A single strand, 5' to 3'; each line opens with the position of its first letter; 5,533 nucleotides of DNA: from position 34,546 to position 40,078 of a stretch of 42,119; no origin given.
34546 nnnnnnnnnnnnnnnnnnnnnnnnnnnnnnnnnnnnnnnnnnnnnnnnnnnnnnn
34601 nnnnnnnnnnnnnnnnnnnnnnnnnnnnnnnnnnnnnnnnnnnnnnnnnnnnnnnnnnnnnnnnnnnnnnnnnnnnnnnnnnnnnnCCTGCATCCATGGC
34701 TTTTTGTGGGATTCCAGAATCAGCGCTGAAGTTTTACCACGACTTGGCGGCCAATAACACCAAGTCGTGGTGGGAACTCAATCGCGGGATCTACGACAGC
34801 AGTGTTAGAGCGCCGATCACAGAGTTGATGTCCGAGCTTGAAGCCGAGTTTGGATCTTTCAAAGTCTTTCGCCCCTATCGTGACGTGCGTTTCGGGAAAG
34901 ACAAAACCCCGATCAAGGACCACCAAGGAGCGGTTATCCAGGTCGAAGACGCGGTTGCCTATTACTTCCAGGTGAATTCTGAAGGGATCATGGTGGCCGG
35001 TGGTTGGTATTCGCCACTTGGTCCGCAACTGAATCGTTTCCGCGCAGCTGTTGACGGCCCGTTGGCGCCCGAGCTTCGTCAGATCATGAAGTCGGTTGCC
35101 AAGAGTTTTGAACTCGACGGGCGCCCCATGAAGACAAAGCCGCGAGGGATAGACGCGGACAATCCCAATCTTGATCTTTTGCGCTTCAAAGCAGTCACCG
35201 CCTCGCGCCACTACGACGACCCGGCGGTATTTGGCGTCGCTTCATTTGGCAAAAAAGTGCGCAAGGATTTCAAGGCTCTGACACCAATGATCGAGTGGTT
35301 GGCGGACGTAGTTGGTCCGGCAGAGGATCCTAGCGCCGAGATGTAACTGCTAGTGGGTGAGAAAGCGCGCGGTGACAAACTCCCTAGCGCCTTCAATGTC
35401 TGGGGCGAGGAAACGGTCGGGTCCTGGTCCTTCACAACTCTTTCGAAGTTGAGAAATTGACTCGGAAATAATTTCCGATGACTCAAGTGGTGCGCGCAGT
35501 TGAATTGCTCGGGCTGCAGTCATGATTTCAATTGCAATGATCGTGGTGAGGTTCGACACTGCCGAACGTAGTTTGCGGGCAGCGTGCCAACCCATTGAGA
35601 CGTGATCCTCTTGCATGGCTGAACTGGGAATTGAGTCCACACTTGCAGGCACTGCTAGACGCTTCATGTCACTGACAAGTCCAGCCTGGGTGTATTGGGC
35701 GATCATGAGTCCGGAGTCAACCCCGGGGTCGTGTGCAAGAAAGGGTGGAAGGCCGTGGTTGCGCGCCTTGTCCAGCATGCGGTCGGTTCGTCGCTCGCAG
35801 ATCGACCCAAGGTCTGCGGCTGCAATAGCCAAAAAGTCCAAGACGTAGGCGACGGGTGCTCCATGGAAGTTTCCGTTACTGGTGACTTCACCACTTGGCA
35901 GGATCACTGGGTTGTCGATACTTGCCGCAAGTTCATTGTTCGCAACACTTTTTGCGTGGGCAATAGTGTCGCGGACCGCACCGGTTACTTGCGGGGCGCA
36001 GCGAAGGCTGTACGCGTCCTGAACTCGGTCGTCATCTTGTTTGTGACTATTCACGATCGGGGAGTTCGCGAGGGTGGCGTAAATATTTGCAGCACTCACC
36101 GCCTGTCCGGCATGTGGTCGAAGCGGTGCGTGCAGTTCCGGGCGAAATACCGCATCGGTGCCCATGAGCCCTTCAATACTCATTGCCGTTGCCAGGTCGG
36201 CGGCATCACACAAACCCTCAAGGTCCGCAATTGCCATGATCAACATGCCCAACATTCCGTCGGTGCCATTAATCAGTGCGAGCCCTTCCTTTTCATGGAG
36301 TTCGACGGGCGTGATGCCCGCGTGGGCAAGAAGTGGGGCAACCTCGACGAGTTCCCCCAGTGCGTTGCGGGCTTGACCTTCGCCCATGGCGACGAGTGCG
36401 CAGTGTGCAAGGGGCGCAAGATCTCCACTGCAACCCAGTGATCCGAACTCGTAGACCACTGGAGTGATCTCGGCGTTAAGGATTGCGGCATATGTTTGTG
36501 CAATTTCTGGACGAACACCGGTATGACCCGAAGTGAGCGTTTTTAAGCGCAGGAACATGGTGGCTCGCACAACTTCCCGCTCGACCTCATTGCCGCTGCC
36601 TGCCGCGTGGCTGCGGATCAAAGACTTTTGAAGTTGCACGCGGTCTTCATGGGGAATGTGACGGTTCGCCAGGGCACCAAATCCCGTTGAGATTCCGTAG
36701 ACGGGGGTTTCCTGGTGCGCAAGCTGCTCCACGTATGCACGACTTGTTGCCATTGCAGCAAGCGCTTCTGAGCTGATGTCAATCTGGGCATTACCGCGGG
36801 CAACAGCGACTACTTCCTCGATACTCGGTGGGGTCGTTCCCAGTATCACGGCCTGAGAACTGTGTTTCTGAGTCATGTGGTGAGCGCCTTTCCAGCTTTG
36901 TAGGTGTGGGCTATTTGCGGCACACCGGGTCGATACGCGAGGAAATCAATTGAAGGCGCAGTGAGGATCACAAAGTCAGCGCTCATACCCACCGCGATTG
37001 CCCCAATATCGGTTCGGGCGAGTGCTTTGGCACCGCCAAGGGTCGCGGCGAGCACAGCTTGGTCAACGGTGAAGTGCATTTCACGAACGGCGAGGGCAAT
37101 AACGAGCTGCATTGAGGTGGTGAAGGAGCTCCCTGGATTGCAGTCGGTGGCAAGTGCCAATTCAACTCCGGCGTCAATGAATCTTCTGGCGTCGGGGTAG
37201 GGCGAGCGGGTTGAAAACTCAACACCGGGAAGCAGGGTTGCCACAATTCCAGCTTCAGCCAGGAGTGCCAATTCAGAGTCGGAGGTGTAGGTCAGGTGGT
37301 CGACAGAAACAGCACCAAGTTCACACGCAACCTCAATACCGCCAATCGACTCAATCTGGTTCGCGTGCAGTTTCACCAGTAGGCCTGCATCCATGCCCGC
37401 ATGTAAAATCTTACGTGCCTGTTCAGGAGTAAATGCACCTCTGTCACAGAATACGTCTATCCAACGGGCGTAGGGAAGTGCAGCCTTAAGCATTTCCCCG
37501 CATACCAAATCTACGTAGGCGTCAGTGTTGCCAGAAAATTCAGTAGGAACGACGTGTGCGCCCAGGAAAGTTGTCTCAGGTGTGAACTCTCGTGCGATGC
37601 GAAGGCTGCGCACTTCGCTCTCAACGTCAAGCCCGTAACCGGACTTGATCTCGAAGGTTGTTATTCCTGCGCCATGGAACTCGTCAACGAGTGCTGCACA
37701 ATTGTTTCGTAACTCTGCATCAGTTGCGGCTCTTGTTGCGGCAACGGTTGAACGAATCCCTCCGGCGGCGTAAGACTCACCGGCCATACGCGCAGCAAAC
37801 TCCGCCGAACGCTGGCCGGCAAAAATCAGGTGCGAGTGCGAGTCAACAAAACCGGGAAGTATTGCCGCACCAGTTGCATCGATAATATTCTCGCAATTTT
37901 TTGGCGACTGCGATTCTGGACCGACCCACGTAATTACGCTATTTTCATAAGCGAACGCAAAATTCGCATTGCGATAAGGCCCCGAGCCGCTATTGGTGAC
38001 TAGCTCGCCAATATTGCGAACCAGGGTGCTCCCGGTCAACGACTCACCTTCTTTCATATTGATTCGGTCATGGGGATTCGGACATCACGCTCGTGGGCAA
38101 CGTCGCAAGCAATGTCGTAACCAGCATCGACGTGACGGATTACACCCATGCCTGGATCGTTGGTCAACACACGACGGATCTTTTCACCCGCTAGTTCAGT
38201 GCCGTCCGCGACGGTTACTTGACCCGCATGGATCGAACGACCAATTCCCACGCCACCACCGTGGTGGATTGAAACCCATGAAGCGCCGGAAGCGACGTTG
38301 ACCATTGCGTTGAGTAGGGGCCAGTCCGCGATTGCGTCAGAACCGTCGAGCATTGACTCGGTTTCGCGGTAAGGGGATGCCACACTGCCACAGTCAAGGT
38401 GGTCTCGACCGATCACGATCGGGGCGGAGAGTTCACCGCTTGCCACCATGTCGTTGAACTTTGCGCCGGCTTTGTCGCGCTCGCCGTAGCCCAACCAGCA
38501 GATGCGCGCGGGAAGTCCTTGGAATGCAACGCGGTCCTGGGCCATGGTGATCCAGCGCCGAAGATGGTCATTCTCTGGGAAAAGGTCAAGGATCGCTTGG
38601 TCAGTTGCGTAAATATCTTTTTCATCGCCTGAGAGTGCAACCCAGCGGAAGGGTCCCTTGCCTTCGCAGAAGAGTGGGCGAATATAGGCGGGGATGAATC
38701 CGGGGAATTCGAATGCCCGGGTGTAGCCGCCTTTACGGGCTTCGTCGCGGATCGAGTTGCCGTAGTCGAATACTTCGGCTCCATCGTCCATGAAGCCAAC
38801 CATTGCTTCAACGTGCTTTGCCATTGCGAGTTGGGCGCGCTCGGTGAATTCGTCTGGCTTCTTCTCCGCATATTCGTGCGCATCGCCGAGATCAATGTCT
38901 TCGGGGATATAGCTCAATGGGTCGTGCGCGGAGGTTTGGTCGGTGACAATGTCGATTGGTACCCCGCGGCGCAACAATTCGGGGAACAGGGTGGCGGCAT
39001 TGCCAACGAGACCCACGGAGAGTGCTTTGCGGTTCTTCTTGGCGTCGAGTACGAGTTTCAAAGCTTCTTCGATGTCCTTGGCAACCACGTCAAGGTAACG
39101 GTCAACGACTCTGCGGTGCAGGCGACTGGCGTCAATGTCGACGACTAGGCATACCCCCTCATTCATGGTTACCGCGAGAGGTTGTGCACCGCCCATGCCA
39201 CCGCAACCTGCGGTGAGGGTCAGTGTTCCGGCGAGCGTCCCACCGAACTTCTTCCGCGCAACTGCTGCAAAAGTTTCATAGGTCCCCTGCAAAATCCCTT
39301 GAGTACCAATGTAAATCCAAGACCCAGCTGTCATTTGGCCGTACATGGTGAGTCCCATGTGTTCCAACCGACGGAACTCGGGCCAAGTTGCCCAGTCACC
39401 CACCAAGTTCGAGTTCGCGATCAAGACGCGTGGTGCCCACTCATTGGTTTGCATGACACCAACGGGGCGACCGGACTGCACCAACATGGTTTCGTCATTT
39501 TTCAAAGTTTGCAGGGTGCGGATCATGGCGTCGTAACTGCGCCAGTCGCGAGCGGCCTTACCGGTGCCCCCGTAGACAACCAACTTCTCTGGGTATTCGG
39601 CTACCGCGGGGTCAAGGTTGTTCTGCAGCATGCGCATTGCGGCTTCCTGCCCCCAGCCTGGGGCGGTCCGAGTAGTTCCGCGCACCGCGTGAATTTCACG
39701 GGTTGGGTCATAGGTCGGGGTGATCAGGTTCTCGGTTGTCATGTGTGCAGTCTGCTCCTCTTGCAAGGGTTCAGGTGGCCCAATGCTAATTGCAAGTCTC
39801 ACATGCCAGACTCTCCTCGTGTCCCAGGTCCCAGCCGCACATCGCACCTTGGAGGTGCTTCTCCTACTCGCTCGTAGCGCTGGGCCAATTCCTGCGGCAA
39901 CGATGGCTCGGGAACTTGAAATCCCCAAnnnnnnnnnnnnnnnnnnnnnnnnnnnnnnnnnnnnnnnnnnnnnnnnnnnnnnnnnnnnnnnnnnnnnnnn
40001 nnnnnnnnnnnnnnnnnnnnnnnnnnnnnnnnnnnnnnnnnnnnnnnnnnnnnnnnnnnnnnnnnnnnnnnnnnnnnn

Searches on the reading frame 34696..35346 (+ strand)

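Call 8: search_protein_families(library=pfam, proteins=[window:34696-35346:+], max_evalue=0.001)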
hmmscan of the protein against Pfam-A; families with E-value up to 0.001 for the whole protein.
window:34696-35346:+ (216 aa): 1 family
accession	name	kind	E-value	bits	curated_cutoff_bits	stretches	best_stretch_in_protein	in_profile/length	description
PF09365.15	DUF2461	-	1.3e-44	153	22.8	1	10-201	2-208/208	Conserved hypothetical protein (DUF2461)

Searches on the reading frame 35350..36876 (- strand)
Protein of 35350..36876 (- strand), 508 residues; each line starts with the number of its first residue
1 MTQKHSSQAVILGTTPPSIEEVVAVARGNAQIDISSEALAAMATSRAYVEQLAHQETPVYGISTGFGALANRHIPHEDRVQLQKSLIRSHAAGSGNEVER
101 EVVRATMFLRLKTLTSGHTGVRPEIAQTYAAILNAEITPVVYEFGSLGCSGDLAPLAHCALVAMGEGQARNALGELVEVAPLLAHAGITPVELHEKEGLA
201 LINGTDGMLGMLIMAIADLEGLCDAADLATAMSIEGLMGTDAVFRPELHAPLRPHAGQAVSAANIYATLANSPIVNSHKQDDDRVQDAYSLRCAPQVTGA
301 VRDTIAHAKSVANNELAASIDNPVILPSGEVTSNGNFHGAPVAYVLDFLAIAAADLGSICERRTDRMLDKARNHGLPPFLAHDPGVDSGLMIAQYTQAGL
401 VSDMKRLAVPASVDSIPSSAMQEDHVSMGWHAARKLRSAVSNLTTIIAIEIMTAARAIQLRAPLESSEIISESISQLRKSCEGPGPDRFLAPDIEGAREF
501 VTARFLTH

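Call 8: search_protein_families(library=pfam, proteins=[window:35350-36876:-], max_evalue=0.001)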
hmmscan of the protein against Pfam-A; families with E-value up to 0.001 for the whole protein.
window:35350-36876:- (508 aa): 1 family
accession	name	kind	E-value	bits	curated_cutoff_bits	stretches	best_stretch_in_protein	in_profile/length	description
PF00221.24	Lyase_aromatic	-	1.2e-182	608.2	27.3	1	18-478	2-465/466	Aromatic amino acid lyase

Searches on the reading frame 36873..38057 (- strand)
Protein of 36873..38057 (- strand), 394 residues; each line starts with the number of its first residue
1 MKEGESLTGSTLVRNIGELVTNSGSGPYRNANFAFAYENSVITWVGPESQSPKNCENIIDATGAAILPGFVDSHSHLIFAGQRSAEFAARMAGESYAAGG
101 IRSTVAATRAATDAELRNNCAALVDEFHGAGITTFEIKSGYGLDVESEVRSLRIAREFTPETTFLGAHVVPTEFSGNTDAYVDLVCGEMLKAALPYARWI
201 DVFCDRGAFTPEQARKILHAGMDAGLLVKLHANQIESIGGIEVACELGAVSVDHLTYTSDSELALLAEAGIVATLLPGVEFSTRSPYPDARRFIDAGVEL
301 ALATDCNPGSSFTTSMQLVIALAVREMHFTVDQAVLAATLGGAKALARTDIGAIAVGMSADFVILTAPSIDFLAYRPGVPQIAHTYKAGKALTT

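Call 8: search_protein_families(library=pfam, proteins=[window:36873-38057:-], max_evalue=0.001)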
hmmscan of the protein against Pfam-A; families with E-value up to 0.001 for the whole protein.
window:36873-38057:- (394 aa): 2 families
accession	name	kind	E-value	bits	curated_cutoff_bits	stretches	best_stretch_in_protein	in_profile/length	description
PF07969.17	Amidohydro_3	-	1.5e-20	74.6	29.7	2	94-390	132-469/472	Amidohydrolase family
PF01979.26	Amidohydro_1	-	2.3e-19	70.3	25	1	66-371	2-327/345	Amidohydrolase family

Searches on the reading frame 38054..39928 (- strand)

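Call 8: search_protein_families(library=pfam, proteins=[window:38054-39928:-], max_evalue=0.001)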
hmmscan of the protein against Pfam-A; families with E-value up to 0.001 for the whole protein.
window:38054-39928:- (624 aa): 3 families
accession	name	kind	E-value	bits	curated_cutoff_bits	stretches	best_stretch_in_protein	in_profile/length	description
PF17392.7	Urocanase_C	-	2e-94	315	23.6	1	418-612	1-195/196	Urocanase C-terminal domain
PF01175.24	Urocanase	-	1.1e-84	283.7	23.2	1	208-415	1-209/209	Urocanase Rossmann-like domain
PF17391.7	Urocanase_N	-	5.3e-57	191.6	23.2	1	79-205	1-127/127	Urocanase N-terminal domain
